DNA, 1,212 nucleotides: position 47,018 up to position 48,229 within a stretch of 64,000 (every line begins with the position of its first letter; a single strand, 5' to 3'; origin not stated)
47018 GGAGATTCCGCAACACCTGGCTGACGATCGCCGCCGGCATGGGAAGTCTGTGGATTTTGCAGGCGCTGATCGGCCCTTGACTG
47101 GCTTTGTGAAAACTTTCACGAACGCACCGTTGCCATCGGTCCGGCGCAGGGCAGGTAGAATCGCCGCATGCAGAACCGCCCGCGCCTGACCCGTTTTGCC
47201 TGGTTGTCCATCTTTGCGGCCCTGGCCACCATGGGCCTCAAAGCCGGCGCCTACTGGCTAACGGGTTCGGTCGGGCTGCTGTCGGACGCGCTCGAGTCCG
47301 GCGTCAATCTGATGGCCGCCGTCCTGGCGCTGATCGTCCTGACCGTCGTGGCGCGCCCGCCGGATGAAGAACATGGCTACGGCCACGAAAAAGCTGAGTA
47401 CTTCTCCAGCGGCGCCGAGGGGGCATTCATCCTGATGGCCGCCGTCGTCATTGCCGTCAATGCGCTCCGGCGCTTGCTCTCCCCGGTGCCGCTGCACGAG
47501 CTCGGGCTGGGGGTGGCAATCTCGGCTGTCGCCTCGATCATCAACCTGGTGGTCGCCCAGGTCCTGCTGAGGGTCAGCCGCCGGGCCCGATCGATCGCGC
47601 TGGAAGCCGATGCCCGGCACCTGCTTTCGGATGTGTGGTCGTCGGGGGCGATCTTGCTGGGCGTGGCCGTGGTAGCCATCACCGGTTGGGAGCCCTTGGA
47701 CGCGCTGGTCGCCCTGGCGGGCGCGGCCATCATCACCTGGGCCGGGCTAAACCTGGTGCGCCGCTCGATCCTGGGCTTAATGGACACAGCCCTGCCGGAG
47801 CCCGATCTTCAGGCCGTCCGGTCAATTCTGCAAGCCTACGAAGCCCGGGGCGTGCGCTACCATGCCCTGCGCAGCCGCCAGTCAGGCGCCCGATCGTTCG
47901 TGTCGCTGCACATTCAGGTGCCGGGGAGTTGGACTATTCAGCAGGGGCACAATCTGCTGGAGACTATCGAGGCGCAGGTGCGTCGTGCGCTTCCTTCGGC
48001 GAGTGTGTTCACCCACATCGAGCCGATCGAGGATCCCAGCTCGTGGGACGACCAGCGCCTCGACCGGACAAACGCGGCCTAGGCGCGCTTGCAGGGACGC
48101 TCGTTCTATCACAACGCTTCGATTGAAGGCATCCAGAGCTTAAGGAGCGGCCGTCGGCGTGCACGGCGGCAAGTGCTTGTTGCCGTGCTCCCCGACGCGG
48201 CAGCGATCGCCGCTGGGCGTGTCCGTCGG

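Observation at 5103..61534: Over-represented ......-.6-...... (CRP/FNR-type) palindrome family with a conserved ATTCC spacer core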

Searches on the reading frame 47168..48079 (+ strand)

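Call 24: search_protein_families(library=pfam, proteins=[window:47168-48079:+], max_evalue=0.001)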
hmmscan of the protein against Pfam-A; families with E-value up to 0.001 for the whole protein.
window:47168-48079:+ (304 aa): 2 families
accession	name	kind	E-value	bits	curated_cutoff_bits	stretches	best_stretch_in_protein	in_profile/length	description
PF01545.26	Cation_efflux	-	1.4e-39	136.4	26.6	1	12-205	2-198/198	Cation efflux family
PF16916.11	ZT_dimer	-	8.1e-20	71.1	26.7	1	209-286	1-77/78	Dimerisation domain of Zinc Transporter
